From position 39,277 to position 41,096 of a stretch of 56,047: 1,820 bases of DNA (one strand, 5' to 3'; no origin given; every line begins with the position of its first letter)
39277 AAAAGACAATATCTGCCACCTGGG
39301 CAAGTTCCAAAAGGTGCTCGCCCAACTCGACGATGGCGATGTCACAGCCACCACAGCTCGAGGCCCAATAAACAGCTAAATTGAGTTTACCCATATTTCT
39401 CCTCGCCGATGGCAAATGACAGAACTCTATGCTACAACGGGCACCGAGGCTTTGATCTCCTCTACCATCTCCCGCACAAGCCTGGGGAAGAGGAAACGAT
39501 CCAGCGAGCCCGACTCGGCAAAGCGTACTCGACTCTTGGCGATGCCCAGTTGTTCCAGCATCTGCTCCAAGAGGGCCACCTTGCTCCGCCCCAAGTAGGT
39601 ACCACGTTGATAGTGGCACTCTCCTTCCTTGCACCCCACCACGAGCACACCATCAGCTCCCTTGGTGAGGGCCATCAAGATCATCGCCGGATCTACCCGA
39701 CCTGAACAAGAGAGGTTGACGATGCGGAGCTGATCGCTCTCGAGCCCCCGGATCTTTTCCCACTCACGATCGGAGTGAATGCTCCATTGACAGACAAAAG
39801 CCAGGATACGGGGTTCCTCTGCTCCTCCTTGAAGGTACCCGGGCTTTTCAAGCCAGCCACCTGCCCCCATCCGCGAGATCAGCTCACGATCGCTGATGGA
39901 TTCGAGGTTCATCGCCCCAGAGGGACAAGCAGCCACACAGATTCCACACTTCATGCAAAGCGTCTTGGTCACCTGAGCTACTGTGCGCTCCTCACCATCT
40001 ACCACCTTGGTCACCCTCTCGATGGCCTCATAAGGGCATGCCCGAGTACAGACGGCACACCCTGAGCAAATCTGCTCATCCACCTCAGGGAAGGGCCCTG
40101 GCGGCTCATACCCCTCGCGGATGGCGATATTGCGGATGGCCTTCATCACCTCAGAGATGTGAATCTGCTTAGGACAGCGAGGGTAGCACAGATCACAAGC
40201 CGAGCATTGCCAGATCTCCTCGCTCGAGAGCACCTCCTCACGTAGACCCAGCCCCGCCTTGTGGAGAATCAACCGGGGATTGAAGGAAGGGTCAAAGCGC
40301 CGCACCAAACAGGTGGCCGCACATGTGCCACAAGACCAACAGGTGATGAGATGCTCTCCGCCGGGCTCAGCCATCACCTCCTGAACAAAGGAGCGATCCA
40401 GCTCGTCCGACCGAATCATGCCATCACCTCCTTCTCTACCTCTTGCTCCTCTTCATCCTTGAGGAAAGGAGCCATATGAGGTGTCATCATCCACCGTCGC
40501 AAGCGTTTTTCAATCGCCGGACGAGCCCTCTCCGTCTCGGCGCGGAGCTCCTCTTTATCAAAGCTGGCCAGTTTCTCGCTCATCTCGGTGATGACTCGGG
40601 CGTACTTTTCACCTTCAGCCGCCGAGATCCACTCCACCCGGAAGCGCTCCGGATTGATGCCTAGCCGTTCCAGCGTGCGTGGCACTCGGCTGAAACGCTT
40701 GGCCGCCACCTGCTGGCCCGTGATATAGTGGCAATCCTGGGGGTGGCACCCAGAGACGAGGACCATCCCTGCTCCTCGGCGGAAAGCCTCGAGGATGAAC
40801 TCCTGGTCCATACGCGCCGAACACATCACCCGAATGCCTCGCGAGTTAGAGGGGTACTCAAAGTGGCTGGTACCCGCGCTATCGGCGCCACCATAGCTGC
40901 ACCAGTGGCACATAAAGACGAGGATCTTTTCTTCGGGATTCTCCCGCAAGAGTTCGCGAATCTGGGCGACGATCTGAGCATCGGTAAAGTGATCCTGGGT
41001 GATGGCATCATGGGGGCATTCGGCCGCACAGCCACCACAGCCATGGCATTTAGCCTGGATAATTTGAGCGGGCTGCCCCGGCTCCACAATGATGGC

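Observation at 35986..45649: AOR-ferredoxin-HdrA-MvhD-[NiFe] hydrogenase-polyferredoxin gene string lacking HdrBC: candidate aldehyde/acid-linked electron-bifurcating hydrogenase complex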

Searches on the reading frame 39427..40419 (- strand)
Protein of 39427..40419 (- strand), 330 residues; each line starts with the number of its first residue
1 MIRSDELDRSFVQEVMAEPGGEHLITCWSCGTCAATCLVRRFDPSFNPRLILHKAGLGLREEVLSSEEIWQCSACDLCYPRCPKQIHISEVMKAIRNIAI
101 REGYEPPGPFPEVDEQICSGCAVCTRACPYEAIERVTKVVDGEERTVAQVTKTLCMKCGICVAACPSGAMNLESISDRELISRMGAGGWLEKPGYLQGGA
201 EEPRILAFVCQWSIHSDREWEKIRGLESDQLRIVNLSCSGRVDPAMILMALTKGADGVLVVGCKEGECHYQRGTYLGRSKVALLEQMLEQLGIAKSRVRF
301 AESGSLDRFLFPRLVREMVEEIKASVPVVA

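Call 6: search_protein_families(library=pfam, proteins=[window:39427-40419:-], max_evalue=0.001)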
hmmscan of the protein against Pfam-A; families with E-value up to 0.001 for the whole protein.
window:39427-40419:- (330 aa): 11 families
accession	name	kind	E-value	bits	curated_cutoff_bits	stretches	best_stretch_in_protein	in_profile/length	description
PF02662.21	FlpD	-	1.3e-32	112.9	22.3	1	205-323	1-120/123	Methyl-viologen-reducing hydrogenase, delta subunit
PF13187.11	Fer4_9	-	1.7e-13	50.8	27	2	118-170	2-52/52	4Fe-4S dicluster domain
PF12838.12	Fer4_7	-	3.2e-13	50.3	27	1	118-169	2-52/52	4Fe-4S dicluster domain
PF00037.32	Fer4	-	1.3e-10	41.1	21.1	2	150-170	3-23/24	4Fe-4S binding domain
PF13534.11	Fer4_17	-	1.5e-10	41.9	22.2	1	27-87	2-61/61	4Fe-4S dicluster domain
PF13183.11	Fer4_8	-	2.6e-10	41.1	27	1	26-86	4-68/68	4Fe-4S dicluster domain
PF13237.11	Fer4_10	-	3e-10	40.3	25.5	1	112-166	3-53/53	4Fe-4S dicluster domain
PF13484.11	Fer4_16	-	1.5e-09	39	30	1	155-182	2-31/66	4Fe-4S double cluster binding domain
PF14697.11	Fer4_21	-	4.8e-09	36.7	35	1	113-171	3-58/59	4Fe-4S dicluster domain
PF12837.12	Fer4_6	-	6.5e-07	29.4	25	1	110-133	1-24/24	4Fe-4S binding domain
PF25160.1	LdpA_Fe-S-bd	-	2.4e-06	27.6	27.6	0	148-172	21-45/49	LdpA Fe-S cluster-binding domain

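Call 7: search_protein_families(library=ncbifam, proteins=[window:39427-40419:-], max_evalue=0.001)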
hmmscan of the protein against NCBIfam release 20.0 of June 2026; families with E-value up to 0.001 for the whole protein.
window:39427-40419:- (330 aa): 55 families (the best 25 are shown)
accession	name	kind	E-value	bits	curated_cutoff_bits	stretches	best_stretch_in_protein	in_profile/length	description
NF040770.1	hetero_SS_HdrA2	exception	3.3e-41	141.3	1100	1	112-324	573-770/777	CoB-CoM heterodisulfide reductase HdrA2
TIGR03290.1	CoB_CoM_SS_C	equivalog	4.6e-25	88.3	160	1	26-104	3-80/144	CoB--CoM heterodisulfide reductase subunit C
NF045873.1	F420_non_VhuD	exception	2.6e-18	66.4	215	1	203-325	2-125/132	F420-non-reducing hydrogenase iron-sulfur subunit VhuD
NF038018.1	qmoC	equivalog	9.5e-17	61.5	300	1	8-103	2-95/360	quinone-interacting membrane-bound oxidoreductase complex subunit QmoC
NF041891.1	hdrA_Methbact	equivalog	6.4e-16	57.7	1300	1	103-301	559-737/762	ferredoxin:CoB-CoM heterodisulfide reductase subunit HdrA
NF041890.1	hdrC_Methbact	equivalog_domain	1.9e-15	57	270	1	6-104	11-106/192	ferredoxin:CoB-CoM heterodisulfide reductase subunit HdrC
NF041779.1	hetero_SS_HdrC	equivalog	1.8e-12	47.2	350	1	26-103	32-107/198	ferredoxin:CoB-CoM heterodisulfide reductase subunit HdrC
TIGR02179.1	PorD_KorD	subfamily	3.2e-09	36.8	60.05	1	71-137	26-76/78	2-oxoacid:acceptor oxidoreductase, delta subunit, pyruvate/2-ketoisovalerate family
NF042909.1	FMH_DH_FwdF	exception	8.3e-09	35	375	1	26-176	16-161/336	tungsten-dependent formylmethanofuran dehydrogenase subunit FwdF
NF040864.1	HgcB_ferredoxin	equivalog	8.7e-09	35.1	99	1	113-173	11-64/93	mercury methylation ferredoxin HgcB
TIGR04105.1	FeFe_hydrog_B1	subfamily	1.1e-08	34.3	450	1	112-174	138-209/462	monomeric [FeFe] hydrogenase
NF005415.0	PRK06991.1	equivalog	2.1e-08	34.2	281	1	99-177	68-139/284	electron transport complex subunit RsxB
NF005503.0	PRK07118.1-2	equivalog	2.7e-08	33.4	252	1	110-173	161-232/292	RnfABCDGE type electron transport complex subunit B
TIGR01971.1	NuoI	subfamily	5e-08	32.6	113.05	1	115-173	41-101/121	NADH-quinone oxidoreductase, chain I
NF040612.1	F420_dehyd_FpoI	exception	9e-08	32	180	1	113-175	39-104/135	F420H2 dehydrogenase subunit FpoI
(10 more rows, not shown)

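Call 40: search_solved_structures(query=window:39427-40419:-, max_evalue=0.001)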
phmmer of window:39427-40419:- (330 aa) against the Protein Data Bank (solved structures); distinct sequences matched with E-value up to 0.001: 76 (the best 60 are shown).
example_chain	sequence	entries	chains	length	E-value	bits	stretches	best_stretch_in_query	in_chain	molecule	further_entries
5odc_D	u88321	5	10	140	1.7e-22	82.9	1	202-324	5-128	Methyl-viologen reducing hydrogenase subunit D | Methyl-viologen reducing hydrogenase, subunit D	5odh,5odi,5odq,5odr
8rvu_F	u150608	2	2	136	7.9e-21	77.5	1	202-326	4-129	Methyl viologen-reducing hydrogenase, subunit D-related protein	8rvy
8rvv_F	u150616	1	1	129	1.2e-20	76.9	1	202-325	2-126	Methyl viologen-reducing hydrogenase, subunit D-related protein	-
8rvv_C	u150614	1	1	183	1.5e-20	76.6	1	2-108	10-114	H(2):CoB-CoM heterodisulfide,ferredoxin reductase subunit C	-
8rvu_c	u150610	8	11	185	1.6e-20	76.5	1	2-108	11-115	H(2):CoB-CoM heterodisulfide,ferredoxin reductase subunit C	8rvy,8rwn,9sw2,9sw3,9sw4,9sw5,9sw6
9sw2_D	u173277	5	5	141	1.4e-19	73.4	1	202-327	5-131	F420-non-reducing hydrogenase iron-sulfur subunit D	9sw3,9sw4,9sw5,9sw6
9sfi_E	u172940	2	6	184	3.1e-19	72.2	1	1-104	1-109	H(2)/formate:CoB-CoM heterodisulfide,ferredoxin reductase subunit C2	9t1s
5odc_C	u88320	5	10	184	1.9e-18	69.7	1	23-103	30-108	Heterodisulfide reductase, subunit C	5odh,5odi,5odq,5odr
7bkb_K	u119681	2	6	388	4.1e-17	65.3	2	113-175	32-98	Formylmethanofuran dehydrogenase, subunit F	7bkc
7bkb_F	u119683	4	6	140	5e-17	65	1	202-304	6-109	F420-non-reducing hydrogenase subunit D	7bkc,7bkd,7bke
9sw6_G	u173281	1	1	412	7.5e-17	64.4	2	98-172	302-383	Polyferredoxin protein MvhB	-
9sw6_H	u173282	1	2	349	3.2e-15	59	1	110-173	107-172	Tungsten formylmethanofuran dehydrogenase, subunit F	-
9sfi_T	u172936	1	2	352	1.9e-14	56.5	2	112-181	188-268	4Fe-4S ferredoxin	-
5t5i_F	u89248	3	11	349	2.7e-14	56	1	110-173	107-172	Tungsten formylmethanofuran dehydrogenase subunit fwdF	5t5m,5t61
9sfi_K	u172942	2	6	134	6e-14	54.9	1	202-325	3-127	F420-non-reducing hydrogenase subunit delta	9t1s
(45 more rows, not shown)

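Call 66: find_homologous_proteins(query=window:39427-40419:-, max_evalue=1e-20)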
Query window:39427-40419:- (330 aa): 707 proteins with E <= 1e-20 among 3431 candidates; the best 120 are listed.
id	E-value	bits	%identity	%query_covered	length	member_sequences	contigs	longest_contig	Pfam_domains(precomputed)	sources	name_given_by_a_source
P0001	5.6e-222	754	100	100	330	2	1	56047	PF14697.12,PF02662.22,PF12837.13,PF00037.33,PF13484.12,PF12838.13,PF13534.12,PF25160.2,PF13237.12,PF13183.12,PF13187.12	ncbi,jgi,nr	ncbi:MAG: hydrogenase iron-sulfur subunit [Anaerolineae bacterium]|nr:hydrogenase iron-sulfur subuni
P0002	1.1e-178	611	80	98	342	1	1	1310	PF14697.12,PF02662.22,PF12837.13,PF00037.33,PF13484.12,PF12838.13,PF13534.12,PF25160.2,PF13237.12,PF13183.12,PF13187.12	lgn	-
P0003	1.3e-174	598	77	99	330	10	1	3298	PF14697.12,PF02662.22,PF12837.13,PF00037.33,PF13484.12,PF12838.13,PF13534.12,PF25160.2,PF13237.12,PF13183.12,PF13187.12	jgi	jgi:heterodisulfide reductase subunit C/coenzyme F420-reducing hydrogenase delta subunit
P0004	1.3e-173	595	76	100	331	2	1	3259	PF14697.12,PF02662.22,PF12837.13,PF13484.12,PF12838.13,PF13534.12,PF12797.13,PF00037.33,PF25160.2,PF13237.12,PF13183.12,PF13187.12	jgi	-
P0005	1.5e-172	591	76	99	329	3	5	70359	PF14697.12,PF02662.22,PF12837.13,PF00037.33,PF13484.12,PF12838.13,PF13534.12,PF25160.2,PF13237.12,PF13183.12,PF13187.12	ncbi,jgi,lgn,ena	-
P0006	1.5e-171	588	75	100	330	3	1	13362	PF14697.12,PF02662.22,PF12837.13,PF00037.33,PF13484.12,PF12838.13,PF13534.12,PF25160.2,PF13237.12,PF13183.12,PF13187.12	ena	-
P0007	3.0e-171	587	75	99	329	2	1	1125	PF14697.12,PF02662.22,PF12837.13,PF00037.33,PF13484.12,PF12838.13,PF13534.12,PF25160.2,PF13237.12,PF13183.12,PF13187.12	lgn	-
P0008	2.8e-170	584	75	100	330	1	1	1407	PF14697.12,PF02662.22,PF12837.13,PF13484.12,PF12838.13,PF13534.12,PF12800.13,PF00037.33,PF25160.2,PF13237.12,PF13183.12,PF13187.12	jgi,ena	-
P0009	3.0e-170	584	75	100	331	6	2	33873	PF14697.12,PF02662.22,PF12837.13,PF13484.12,PF12838.13,PF13534.12,PF12800.13,PF00037.33,PF25160.2,PF13237.12,PF13183.12,PF13187.12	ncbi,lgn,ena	-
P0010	1.3e-169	581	74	99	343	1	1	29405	PF14697.12,PF02662.22,PF12837.13,PF00037.33,PF13484.12,PF12838.13,PF13534.12,PF25160.2,PF13237.12,PF13183.12,PF13187.12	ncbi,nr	ncbi:MAG: hydrogenase iron-sulfur subunit [Anaerolineae bacterium]|nr:hydrogenase iron-sulfur subuni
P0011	1.4e-169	581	76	100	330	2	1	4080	PF14697.12,PF02662.22,PF12837.13,PF00037.33,PF13484.12,PF12838.13,PF13534.12,PF13237.12,PF13183.12,PF13187.12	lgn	-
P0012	1.1e-168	578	75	98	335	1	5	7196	PF14697.12,PF12797.13,PF02662.22,PF12837.13,PF00037.33,PF13484.12,PF12838.13,PF13534.12,PF13237.12,PF13183.12,PF13187.12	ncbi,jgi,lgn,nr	ncbi:MAG: hydrogenase iron-sulfur subunit [Chloroflexi bacterium]|nr:hydrogenase iron-sulfur subunit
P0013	2.3e-168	577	75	98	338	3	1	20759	PF14697.12,PF02662.22,PF12837.13,PF00037.33,PF13484.12,PF12838.13,PF13534.12,PF13237.12,PF13183.12,PF13187.12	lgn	-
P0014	2.4e-168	577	76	99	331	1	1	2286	PF14697.12,PF02662.22,PF12837.13,PF13484.12,PF12838.13,PF13534.12,PF12800.13,PF00037.33,PF25160.2,PF13237.12,PF13183.12,PF13187.12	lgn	-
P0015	5.2e-168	576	74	100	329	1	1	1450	PF14697.12,PF02662.22,PF12837.13,PF00037.33,PF13484.12,PF12838.13,PF13534.12,PF13237.12,PF13183.12,PF13187.12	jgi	-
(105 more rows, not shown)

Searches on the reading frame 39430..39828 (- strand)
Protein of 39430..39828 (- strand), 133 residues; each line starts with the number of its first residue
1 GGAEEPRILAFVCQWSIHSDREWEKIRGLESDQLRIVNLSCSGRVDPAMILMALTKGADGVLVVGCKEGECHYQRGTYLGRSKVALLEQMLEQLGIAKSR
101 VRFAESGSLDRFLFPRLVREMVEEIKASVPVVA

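Call 82: search_solved_structures(query=window:39430-39828:-, max_evalue=1e-8, show_alignments=3)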
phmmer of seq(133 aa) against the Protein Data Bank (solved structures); distinct sequences matched with E-value up to 1e-8: 6.
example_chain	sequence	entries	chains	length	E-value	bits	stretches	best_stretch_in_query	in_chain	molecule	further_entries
5odc_D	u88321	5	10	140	3e-23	85.6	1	5-127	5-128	Methyl-viologen reducing hydrogenase subunit D | Methyl-viologen reducing hydrogenase, subunit D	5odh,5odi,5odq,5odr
8rvu_F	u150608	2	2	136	1.5e-21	80.1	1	5-129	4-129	Methyl viologen-reducing hydrogenase, subunit D-related protein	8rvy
8rvv_F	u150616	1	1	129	2.2e-21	79.6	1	5-128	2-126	Methyl viologen-reducing hydrogenase, subunit D-related protein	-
9sw2_D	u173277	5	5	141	2.7e-20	76.1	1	5-130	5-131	F420-non-reducing hydrogenase iron-sulfur subunit D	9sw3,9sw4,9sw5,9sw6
7bkb_F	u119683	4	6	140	1.1e-17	67.6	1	5-107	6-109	F420-non-reducing hydrogenase subunit D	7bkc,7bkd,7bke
9sfi_K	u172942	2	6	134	1.4e-14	57.5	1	5-128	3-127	F420-non-reducing hydrogenase subunit delta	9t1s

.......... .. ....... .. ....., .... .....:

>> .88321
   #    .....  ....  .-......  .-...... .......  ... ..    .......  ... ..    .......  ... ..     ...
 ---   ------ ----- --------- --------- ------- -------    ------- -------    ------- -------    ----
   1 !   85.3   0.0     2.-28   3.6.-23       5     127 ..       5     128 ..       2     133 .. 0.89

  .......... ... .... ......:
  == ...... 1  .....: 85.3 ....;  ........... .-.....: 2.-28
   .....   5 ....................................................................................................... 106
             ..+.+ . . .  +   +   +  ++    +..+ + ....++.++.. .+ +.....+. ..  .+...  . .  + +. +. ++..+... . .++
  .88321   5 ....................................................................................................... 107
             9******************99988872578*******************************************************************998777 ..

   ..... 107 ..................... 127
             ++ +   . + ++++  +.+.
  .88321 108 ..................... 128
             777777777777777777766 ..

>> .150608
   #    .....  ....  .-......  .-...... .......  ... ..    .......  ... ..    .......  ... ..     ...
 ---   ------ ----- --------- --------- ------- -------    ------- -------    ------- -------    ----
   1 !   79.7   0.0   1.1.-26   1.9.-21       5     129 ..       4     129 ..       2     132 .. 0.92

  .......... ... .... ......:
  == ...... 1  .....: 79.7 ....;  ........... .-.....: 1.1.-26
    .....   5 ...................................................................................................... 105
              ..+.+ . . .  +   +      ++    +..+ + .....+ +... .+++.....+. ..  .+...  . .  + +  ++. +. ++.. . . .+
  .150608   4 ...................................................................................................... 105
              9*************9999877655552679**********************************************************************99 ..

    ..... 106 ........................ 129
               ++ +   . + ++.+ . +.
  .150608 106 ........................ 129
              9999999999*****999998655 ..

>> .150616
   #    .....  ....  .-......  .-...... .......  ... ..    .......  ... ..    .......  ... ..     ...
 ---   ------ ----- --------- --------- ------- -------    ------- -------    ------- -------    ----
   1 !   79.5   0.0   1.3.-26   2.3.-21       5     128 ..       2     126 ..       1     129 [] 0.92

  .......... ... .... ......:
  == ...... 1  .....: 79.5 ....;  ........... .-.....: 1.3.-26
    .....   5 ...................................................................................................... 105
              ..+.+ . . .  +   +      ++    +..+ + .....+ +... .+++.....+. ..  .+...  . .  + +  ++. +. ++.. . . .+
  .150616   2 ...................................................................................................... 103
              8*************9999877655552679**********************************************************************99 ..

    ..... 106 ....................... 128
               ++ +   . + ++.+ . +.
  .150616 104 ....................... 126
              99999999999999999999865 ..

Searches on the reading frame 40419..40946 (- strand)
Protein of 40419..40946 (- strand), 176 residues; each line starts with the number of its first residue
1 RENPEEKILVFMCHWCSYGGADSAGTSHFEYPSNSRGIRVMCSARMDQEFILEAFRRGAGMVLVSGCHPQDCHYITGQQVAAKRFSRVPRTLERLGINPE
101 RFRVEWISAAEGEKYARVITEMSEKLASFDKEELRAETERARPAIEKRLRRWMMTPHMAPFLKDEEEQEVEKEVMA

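Call 83: search_solved_structures(query=window:40419-40946:-, max_evalue=1e-8, show_alignments=3)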
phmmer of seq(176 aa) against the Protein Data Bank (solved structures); distinct sequences matched with E-value up to 1e-8: 6.
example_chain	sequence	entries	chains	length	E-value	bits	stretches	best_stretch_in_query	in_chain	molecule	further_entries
9sw2_D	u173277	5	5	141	3.3e-39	137.8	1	5-133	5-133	F420-non-reducing hydrogenase iron-sulfur subunit D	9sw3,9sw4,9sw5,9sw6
8rvu_F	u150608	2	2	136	1e-36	129.7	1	5-125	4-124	Methyl viologen-reducing hydrogenase, subunit D-related protein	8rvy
8rvv_F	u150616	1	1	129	1.2e-36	129.4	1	5-125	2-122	Methyl viologen-reducing hydrogenase, subunit D-related protein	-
5odc_D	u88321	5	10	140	2.2e-35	125.3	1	5-137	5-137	Methyl-viologen reducing hydrogenase subunit D | Methyl-viologen reducing hydrogenase, subunit D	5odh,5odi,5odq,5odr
7bkb_F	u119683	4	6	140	3.6e-35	124.6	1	6-126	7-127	F420-non-reducing hydrogenase subunit D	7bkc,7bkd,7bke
9sfi_K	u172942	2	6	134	3e-24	89.1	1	5-129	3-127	F420-non-reducing hydrogenase subunit delta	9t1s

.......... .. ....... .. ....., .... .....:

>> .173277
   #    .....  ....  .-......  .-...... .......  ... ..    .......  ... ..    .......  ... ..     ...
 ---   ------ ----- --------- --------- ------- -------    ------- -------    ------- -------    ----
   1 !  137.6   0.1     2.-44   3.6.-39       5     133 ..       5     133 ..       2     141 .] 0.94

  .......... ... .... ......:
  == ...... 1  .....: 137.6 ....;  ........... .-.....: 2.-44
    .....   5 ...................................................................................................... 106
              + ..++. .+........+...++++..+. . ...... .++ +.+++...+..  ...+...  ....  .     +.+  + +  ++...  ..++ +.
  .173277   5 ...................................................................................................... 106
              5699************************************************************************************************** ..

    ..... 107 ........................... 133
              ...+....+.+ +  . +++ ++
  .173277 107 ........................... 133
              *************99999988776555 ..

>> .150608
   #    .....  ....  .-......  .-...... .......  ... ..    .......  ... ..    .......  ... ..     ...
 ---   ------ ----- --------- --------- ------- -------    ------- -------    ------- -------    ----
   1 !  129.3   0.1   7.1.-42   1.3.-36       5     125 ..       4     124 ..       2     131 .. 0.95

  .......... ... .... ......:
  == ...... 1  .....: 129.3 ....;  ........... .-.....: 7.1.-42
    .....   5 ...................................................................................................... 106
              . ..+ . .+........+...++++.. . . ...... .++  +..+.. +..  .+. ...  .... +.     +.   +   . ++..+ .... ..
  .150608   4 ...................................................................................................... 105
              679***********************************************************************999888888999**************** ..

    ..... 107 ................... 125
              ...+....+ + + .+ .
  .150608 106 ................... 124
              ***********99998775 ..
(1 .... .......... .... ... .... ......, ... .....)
